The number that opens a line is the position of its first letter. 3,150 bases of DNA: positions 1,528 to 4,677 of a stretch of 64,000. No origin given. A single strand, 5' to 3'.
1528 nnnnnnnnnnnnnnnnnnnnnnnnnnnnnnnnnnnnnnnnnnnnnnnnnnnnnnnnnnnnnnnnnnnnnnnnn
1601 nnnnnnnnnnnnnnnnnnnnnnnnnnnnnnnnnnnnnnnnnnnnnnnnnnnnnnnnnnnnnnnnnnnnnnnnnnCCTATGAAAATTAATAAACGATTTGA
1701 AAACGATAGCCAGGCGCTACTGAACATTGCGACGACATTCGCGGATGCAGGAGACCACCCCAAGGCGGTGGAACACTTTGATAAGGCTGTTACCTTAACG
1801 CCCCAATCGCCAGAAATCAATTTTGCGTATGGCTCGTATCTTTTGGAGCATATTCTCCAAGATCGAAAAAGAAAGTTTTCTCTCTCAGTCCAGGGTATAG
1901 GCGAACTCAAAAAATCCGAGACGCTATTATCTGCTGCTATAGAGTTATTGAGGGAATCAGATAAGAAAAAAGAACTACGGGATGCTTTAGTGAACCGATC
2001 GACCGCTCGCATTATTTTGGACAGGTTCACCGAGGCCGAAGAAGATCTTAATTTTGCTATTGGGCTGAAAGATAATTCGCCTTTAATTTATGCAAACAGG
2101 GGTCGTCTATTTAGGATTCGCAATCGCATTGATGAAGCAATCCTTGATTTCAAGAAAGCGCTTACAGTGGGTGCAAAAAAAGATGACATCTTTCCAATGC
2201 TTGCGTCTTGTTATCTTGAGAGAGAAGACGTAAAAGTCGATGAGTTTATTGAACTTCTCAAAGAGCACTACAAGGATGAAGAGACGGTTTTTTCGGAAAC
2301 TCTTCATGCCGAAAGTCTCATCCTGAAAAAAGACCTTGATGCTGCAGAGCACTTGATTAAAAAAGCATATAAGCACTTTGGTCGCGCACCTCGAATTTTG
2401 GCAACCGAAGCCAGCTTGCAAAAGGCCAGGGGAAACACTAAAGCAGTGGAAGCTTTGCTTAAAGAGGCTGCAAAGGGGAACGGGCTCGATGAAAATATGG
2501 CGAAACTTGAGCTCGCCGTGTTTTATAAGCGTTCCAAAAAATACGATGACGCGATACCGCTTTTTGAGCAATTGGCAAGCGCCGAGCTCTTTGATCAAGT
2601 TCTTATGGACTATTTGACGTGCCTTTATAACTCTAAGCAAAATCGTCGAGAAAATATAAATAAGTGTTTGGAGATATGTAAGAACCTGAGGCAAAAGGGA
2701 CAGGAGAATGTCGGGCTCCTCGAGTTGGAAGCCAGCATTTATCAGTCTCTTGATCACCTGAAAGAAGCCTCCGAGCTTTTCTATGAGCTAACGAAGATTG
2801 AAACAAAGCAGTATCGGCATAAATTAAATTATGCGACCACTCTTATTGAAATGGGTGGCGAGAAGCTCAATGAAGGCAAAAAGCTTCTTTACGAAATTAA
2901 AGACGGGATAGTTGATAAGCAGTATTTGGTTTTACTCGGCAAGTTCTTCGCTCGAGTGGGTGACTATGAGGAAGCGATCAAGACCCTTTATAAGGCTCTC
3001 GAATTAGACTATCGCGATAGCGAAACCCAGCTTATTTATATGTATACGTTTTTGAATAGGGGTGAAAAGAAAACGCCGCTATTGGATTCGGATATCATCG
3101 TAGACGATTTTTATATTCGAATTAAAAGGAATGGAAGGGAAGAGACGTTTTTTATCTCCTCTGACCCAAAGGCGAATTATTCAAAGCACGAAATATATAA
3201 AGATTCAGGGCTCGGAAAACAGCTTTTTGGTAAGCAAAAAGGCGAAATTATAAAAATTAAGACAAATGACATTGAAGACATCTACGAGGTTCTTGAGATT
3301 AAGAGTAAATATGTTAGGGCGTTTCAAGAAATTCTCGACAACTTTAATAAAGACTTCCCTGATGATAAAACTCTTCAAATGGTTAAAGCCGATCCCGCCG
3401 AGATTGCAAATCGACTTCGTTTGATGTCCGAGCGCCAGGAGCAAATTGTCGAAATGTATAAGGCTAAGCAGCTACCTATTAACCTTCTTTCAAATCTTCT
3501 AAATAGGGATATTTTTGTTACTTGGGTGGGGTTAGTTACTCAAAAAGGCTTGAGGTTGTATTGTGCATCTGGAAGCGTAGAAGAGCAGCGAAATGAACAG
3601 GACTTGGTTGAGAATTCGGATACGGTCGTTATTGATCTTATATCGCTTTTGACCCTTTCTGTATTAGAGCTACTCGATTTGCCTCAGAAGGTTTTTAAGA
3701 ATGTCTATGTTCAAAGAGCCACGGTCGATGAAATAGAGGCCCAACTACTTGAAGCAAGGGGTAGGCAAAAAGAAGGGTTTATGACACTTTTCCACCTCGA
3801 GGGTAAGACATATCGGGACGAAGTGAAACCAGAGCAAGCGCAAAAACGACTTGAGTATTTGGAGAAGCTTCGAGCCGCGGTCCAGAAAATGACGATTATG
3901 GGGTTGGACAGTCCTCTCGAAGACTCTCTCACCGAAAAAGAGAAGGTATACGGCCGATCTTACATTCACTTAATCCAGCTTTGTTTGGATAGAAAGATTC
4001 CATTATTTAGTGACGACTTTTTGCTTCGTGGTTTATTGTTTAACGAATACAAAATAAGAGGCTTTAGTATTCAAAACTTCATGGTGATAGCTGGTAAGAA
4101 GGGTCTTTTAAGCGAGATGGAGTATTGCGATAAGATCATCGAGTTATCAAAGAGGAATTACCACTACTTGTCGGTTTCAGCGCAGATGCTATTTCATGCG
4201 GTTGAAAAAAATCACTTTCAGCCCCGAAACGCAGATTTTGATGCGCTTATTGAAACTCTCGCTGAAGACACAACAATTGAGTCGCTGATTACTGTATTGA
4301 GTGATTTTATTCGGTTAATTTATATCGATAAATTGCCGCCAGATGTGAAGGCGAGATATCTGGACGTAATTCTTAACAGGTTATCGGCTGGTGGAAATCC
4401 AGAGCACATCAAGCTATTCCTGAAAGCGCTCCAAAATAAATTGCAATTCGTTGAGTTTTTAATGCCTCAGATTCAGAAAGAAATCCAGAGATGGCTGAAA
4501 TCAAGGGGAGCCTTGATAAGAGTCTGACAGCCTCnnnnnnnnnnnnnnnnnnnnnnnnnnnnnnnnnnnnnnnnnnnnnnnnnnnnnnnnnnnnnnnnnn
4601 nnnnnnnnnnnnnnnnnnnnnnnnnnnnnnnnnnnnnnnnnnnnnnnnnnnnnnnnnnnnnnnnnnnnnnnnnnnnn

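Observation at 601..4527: A two-gene TPR operon (357 aa plus 949 aa) next to the element's repressor is a candidate novel defence or abortive-infection cargo module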

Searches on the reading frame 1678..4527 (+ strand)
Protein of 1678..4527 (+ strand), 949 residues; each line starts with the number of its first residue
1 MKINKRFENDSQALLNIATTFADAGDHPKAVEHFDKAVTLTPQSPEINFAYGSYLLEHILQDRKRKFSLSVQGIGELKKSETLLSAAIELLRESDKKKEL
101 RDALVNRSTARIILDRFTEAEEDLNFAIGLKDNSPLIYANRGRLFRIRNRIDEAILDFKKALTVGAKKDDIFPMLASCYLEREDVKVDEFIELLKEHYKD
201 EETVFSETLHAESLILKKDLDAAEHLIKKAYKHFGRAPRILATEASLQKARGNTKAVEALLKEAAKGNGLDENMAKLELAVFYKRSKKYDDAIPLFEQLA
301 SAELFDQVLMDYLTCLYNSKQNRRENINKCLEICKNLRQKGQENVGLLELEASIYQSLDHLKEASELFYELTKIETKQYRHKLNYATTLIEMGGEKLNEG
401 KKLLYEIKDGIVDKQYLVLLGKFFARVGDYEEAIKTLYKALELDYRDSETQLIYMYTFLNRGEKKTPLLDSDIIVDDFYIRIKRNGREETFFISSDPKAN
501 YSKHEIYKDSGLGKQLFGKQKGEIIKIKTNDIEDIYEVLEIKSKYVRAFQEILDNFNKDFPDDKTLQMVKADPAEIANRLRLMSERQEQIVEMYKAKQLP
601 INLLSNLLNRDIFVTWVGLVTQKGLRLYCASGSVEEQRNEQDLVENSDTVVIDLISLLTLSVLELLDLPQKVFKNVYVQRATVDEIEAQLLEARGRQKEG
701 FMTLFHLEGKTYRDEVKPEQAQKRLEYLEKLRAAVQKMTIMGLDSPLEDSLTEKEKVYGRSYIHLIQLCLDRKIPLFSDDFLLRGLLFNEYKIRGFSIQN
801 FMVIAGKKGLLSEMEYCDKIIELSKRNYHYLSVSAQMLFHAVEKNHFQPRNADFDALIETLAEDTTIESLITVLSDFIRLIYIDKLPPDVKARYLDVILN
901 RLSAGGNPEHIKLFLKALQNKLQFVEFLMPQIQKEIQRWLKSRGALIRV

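Call 3: search_protein_families(library=pfam, proteins=[window:1678-4527:+], max_evalue=0.1)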
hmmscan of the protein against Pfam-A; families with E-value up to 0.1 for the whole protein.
window:1678-4527:+ (949 aa): 25 families
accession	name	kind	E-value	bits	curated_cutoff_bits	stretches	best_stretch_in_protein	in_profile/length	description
PF00515.34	TPR_1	-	6.9e-18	64.1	27.8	3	12-42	2-32/34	Tetratricopeptide repeat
PF20698.3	PIN-TPR-GreABC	-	4.3e-17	63.1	27.8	1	651-784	1-133/138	PIN domain associated with the TPR-GreAB-C-PIN system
PF13424.12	TPR_12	-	2.4e-15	56.9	30.1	2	418-444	7-33/77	Tetratricopeptide repeat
PF07719.23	TPR_2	-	5.7e-15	54.6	27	1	12-43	2-33/34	Tetratricopeptide repeat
PF13181.12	TPR_8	-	6.4e-14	51.3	25.7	1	416-444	3-31/34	Tetratricopeptide repeat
PF13428.12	TPR_14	-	1.4e-13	50.4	23.5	2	13-52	3-42/44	Tetratricopeptide repeat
PF13414.12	TPR_11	-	7.6e-13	48.4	26.8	1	21-52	4-35/42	TPR repeat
PF13432.12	TPR_16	-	3.3e-12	47.1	32.7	1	6-45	26-65/65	Tetratricopeptide repeat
PF13176.12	TPR_7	-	8.5e-12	44.6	27.9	1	417-447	2-32/36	Tetratricopeptide repeat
PF14559.12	TPR_19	-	2.5e-11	44.2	25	1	215-277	2-64/68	Tetratricopeptide repeat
PF23914.1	TPR_CcmH_CycH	-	1e-08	35.6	42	1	418-464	54-100/158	Cytochrome c-type biogenesis protein H TPR domain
PF13429.12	TPR_15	-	3.9e-07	30.2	26.2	0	413-465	145-197/280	Tetratricopeptide repeat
PF13374.12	TPR_10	-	5.5e-07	29.8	27.5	0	13-40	4-31/42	Tetratricopeptide repeat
PF13431.12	TPR_17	-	8.7e-07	29.2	24.4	0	34-57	2-25/34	Tetratricopeptide repeat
PF01272.25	GreA_GreB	-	1.4e-06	28.6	26.9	1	483-542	17-76/77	Transcription elongation factor, GreA/GreB, C-term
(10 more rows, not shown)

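Call 4: search_protein_families(library=padloc, proteins=[window:1678-4527:+], max_evalue=0.1)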
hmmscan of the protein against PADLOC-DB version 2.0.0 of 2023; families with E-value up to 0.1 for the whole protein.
window:1678-4527:+ (949 aa): 1 family
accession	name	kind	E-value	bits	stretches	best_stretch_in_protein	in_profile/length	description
PDLC03929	RmrT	-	0.00095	16.9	1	715-775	9-69/198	-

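Call 5: search_protein_families(library=ncbifam, proteins=[window:1678-4527:+], max_evalue=0.1)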
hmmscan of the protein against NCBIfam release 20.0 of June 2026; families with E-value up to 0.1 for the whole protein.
window:1678-4527:+ (949 aa): 22 families
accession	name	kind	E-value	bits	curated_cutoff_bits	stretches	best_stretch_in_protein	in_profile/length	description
TIGR02917.1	PEP_TPR_lipo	equivalog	6.4e-15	54.1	312.2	2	116-376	480-734/899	XrtA/PEP-CTERM system TPR-repeat protein PrsT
TIGR02521.1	type_IV_pilW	equivalog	8.2e-12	45.2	154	1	9-69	63-124/234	type IV pilus biogenesis/stability protein PilW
NF040959.1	MamA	equivalog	3e-10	39.9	200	1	87-184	90-188/204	magnetosome protein MamA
NF047558.1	TPR_END_plus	domain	3.3e-09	36.5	32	1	423-447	8-32/56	TPR end-of-group domain-containing protein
TIGR00540.1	TPR_hemY_coli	hypoth_equivalog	1.4e-06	27.4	142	1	186-284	135-233/385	heme biosynthesis-associated TPR protein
TIGR01462.1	greA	subfamily_domain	4.5e-06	26.8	139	1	481-542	90-151/151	transcription elongation factor GreA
NF001263.0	PRK00226.1-4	equivalog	1.3e-05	25.2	145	1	481-543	97-159/160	transcription elongation factor GreA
TIGR02552.1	LcrH_SycD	equivalog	4.3e-05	23.2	104.8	0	10-54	51-95/136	SycD/LcrH family type III secretion system chaperone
NF001261.0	PRK00226.1-2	equivalog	8.6e-05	22.5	167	1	485-542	98-155/157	transcription elongation factor GreA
NF002725.1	PRK02603.1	equivalog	0.00011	22.3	143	1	8-46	69-107/173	photosystem I assembly protein Ycf3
NF052415.1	T3SS_chap_SctY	equivalog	0.00018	22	70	1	279-367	12-99/106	type III secretion apparatus assembly chaperone SctY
TIGR03939.1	PGA_TPR_OMP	equivalog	0.00031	19.1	366.65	0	208-266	399-457/800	poly-beta-1,6 N-acetyl-D-glucosamine export porin PgaA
NF041522.1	TPR_sll0314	equivalog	0.0011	18.3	225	1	16-62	185-231/275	Sll0314/Alr1548 family TPR repeat-containing protein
NF001264.0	PRK00226.1-5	equivalog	0.0012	18.7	180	1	485-542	99-156/158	transcription elongation factor GreA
NF052400.1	M48_BAM_BepA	equivalog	0.0038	16.1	570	1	252-377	286-407/483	beta-barrel assembly-enhancing protease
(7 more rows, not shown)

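Call 9: search_protein_families(library=phrogs, proteins=[window:1678-4527:+], max_evalue=0.001)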
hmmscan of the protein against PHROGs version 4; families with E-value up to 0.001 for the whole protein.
window:1678-4527:+ (949 aa): 1 family
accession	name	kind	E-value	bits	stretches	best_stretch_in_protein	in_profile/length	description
phrog_7590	-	unknown function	3.1e-11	44.5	1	96-184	39-138/234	-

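Call 12: find_homologous_proteins(query=window:1678-4527:+, max_evalue=0.00001)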
Query window:1678-4527:+ (949 aa): 13 proteins with E <= 0.00001 among 8000 candidates.
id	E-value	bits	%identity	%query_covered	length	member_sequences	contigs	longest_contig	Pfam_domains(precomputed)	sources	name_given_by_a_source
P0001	0.0e+0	2075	100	100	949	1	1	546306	PF13431.13,PF23914.2,PF13414.13,PF13176.13,PF13428.13,PF13374.13,PF14559.13,PF01272.26,PF00515.35,PF13424.13,PF13432.13,PF13429.13,PF20698.4,PF13181.13,PF07719.24,PF13174.13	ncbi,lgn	-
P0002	2.0e-267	908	47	99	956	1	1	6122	PF14559.13,PF01272.26,PF13431.13,PF00515.35,PF13424.13,PF13176.13,PF13428.13,PF20698.4,PF13181.13,PF07719.24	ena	-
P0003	2.6e-266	904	47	99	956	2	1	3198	PF14559.13,PF13431.13,PF13414.13,PF00515.35,PF13424.13,PF13176.13,PF13428.13,PF20698.4,PF13181.13,PF07719.24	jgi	jgi:tetratricopeptide (TPR) repeat protein/predicted nucleic acid-binding protein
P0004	3.5e-266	904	47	99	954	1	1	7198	PF13431.13,PF23914.2,PF13414.13,PF13428.13,PF14559.13,PF13371.13,PF00515.35,PF13424.13,PF13432.13,PF20698.4,PF13181.13,PF07719.24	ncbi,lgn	-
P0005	1.7e-263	895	46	99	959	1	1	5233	PF14559.13,PF13431.13,PF00515.35,PF13424.13,PF13176.13,PF13432.13,PF13428.13,PF20698.4,PF13181.13,PF07719.24,PF13174.13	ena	-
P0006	2.0e-259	881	46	99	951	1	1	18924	PF13431.13,PF23914.2,PF13414.13,PF13176.13,PF13428.13,PF14559.13,PF01272.26,PF13371.13,PF00515.35,PF13424.13,PF13432.13,PF20698.4,PF13181.13,PF07719.24,PF13174.13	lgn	-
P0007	3.0e-255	868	45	99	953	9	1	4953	PF14559.13,PF13431.13,PF23914.2,PF13414.13,PF00515.35,PF13424.13,PF13176.13,PF13428.13,PF20698.4,PF13181.13,PF07719.24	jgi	-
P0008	1.7e-42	164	24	94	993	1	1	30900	PF14559.13,PF12895.14,PF13428.13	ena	-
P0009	1.1e-36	145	22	87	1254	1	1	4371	PF14559.13,PF00515.35,PF13424.13,PF13432.13,PF13428.13,PF13181.13,PF07719.24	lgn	-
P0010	7.8e-35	138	24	84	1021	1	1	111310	PF14559.13,PF13432.13,PF13428.13,PF20698.4,PF13181.13,PF07719.24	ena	-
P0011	1.7e-19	88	27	56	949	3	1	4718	PF14559.13,PF12895.14,PF13432.13,PF13428.13,PF13181.13,PF14561.13,PF07719.24,PF20308.5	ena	-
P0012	1.4e-6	45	26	24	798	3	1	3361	PF05843.21,PF25060.1,PF13414.13,PF01535.27,PF12569.15,PF23241.2,PF13374.13,PF07721.21,PF24575.2,PF25068.3,PF00515.35,PF13424.13,PF13429.13,PF14561.13,PF07719.24,PF13174.13,PF20308.5,PF25063.1,PF14853.13,PF13431.13,PF23914.2,PF25062.2,PF20225.5,PF25058.2,PF13176.13,PF13428.13,PF00637.27,PF04733.21,PF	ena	-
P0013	2.9e-6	44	23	22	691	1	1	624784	PF13431.13,PF13414.13,PF13428.13,PF13374.13,PF14559.13,PF25575.1,PF13371.13,PF00515.35,PF13424.13,PF21033.5,PF13432.13,PF13181.13,PF07719.24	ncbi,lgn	-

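Call 13: find_encoding_contigs(protein=P0001, flank=10000, max_places=4)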
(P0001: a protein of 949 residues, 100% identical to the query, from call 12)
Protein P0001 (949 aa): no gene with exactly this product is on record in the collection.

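Call 16: find_encoding_contigs(protein=P0006, flank=10000, max_places=3)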
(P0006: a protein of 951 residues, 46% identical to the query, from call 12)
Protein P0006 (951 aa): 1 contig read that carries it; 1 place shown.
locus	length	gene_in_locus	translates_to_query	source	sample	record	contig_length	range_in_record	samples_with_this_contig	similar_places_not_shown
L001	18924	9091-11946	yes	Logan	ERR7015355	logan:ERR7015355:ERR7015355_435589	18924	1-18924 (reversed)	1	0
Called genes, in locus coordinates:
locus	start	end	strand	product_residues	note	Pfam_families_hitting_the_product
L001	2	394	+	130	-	?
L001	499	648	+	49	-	-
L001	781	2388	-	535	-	PF00239:Resolvase, PF07508:Recombinase, PF13408:Zn_ribbon_recom (weak)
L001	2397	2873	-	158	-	PF11149:DUF2924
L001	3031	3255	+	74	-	-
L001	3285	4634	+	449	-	PF03118:RNA_pol_A_CTD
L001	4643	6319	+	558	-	PF13589:HATPase_c_3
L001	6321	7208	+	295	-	-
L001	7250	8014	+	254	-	PF02086:MethyltransfD12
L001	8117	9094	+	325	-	PF00515:TPR_1 (faint), PF07719:TPR_2 (faint), PF14559:TPR_19 (faint)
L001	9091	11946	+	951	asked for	PF00515:TPR_1 (weak), PF07719:TPR_2 (weak), PF13174:TPR_6 (faint), PF13176:TPR_7 (faint), PF13181:TPR_8 (weak), PF13371:TPR_9 (faint), PF01272:GreA_GreB (weak), PF20698:PIN-TPR-GreABC, +7 more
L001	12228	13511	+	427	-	PF01555:N6_N4_Mtase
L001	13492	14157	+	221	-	-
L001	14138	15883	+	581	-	-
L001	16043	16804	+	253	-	PF12844:HTH_19, PF13560:HTH_31, PF13744:HTH_37 (weak), PF01381:HTH_3, PF13443:HTH_26, PF13274:SocA_Panacea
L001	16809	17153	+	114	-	-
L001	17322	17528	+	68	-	-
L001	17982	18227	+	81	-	-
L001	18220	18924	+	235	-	?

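Call 17: find_encoding_contigs(protein=P0004, flank=10000, max_places=3)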
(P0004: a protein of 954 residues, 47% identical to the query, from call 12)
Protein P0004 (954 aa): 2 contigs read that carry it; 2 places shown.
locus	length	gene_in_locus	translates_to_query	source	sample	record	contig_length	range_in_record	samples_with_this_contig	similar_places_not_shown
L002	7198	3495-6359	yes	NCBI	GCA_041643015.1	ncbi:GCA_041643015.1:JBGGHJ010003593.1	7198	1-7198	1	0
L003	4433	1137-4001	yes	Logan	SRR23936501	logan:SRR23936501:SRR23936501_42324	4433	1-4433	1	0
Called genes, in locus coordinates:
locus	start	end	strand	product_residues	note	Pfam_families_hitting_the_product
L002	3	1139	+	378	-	?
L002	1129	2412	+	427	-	PF01420:Methylase_S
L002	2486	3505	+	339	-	-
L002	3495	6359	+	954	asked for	PF00515:TPR_1 (faint), PF07719:TPR_2 (faint), PF13181:TPR_8 (faint), PF13414:TPR_11 (faint), PF13424:TPR_12 (faint), PF13428:TPR_14 (faint), PF13431:TPR_17 (faint), PF20698:PIN-TPR-GreABC, +4 more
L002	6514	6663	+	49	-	-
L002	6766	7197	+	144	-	?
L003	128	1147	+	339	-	-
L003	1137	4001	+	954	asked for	PF00515:TPR_1 (faint), PF07719:TPR_2 (faint), PF13181:TPR_8 (faint), PF13414:TPR_11 (faint), PF13424:TPR_12 (faint), PF13428:TPR_14 (faint), PF13431:TPR_17 (faint), PF20698:PIN-TPR-GreABC, +4 more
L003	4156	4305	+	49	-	-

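Call 26: search_protein_families(library=pfam, proteins=[L002:2486-3502:+], max_evalue=0.05)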
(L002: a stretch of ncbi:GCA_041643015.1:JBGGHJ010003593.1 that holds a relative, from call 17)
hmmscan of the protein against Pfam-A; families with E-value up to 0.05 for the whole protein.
L002:2486-3502:+ (339 aa): 7 families
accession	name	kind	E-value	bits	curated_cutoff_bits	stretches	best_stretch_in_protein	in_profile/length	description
PF07719.23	TPR_2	-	0.00049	20.5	27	0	239-267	2-30/34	Tetratricopeptide repeat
PF13431.12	TPR_17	-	0.001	19.6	24.4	0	297-325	3-31/34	Tetratricopeptide repeat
PF13424.12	TPR_12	-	0.0019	18.8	30.1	0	203-266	10-73/77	Tetratricopeptide repeat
PF14559.12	TPR_19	-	0.0034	18.1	25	0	291-329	9-47/68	Tetratricopeptide repeat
PF13428.12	TPR_14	-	0.005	17.9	23.5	0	203-230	8-35/44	Tetratricopeptide repeat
PF00515.34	TPR_1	-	0.0061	16.8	27.8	0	239-266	2-29/34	Tetratricopeptide repeat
PF12534.13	Pannexin_like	-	0.028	13.9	25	1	159-222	192-253/346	Pannexin-like TM region of LRRC8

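Call 51: find_related_loci(query=A4, collection=genome_contigs, flank=10000)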
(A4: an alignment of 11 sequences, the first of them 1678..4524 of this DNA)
Query A4 (949 aa) in genome_contigs; peptide patterns used: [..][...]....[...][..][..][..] (x = any residue, [..] = any of these).
40 stretches matched a pattern; 33 encode a relative of the query (tblastn E <= 1e-3); 33 distinct loci.
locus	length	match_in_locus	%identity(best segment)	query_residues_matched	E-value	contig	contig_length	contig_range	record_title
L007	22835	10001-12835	46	1-941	0e+0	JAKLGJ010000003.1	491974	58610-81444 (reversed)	MAG: Candidatus Omnitrophota bacterium isolate RA.bin37 RA.bin37_3, whole genome shotgun sequence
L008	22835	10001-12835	46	1-941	0e+0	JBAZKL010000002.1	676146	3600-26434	MAG: Candidatus Omnitrophota bacterium isolate SO_2017_LW4_142 scaffold_26_c1_LW137-91_2017, whole genome shotgun sequen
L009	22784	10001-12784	23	9-905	4e-49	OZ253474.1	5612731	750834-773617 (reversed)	MAG: Caldilineaceae bacterium isolate 7c7c1193-bf75-4e40-864d-2741339ee042 genome assembly, chromosome: 1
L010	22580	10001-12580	24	46-878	1e-44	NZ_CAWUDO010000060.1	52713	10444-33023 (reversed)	Nostoc sp. CCY 9925 isolate Nostoc CCY 9925 NODE_60_length_52713_cov_144.156994, whole genome shotgun sequence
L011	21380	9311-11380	25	277-939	4e-43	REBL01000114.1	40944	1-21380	MAG: Nodularia sp. (in: Bacteria) isolate LCM1.Bin15 NODE_589_length_40944_cov_54.9141, whole genome shotgun sequence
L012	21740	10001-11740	25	277-847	5e-43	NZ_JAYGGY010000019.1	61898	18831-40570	Anabaena cylindrica UHCC 0172 NODE_37_length_61898_cov_66.271251, whole genome shotgun sequence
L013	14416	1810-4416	24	37-889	4e-43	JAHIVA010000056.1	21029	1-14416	MAG: Patescibacteria group bacterium isolate MM_PC_MetaG.mb.47 MM_PC_MetaG.mb.47_k141_1604974, whole genome shotgun sequ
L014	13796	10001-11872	26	277-878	7e-42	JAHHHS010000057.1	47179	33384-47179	MAG: Nostoc indistinguendum CM1-VF10 scaffold_152_c1, whole genome shotgun sequence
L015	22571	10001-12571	24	32-883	2e-41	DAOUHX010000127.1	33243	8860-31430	MAG TPA_asm: Caldilineaceae bacterium isolate S2_117 k129_250975, whole genome shotgun sequence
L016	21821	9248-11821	24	44-878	3e-42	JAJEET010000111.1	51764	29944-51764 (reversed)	MAG: Candidatus Poribacteria bacterium isolate p16x34bins.5 k141_189022, whole genome shotgun sequence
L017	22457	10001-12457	22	72-889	3e-39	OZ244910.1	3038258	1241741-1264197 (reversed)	MAG: Tepidiformaceae bacterium isolate ed469eb4-a2fc-40cd-ae9b-5fa791396524 genome assembly, chromosome: 1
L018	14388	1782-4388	25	37-889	5e-39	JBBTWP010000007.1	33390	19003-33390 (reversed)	MAG: Patescibacteria group bacterium isolate H41-bin017_1 H41_bin017_1_000000000007, whole genome shotgun sequence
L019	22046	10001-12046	24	241-904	1e-38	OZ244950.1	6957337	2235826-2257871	MAG: Candidatus Poribacteria bacterium isolate 1741874c-865a-47cd-958f-7fa2b3d0eca7 genome assembly, chromosome: 1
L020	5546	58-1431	27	428-871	3e-38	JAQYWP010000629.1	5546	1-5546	MAG: Rhizonema sp. PD38 Dictyo3468_NODE_812_length_5546_cov_7.62138, whole genome shotgun sequence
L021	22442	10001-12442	23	75-889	8e-38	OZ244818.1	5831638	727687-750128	MAG: Caldilineaceae bacterium isolate bc376db2-45c5-4916-aed5-235db30d71dd genome assembly, chromosome: 1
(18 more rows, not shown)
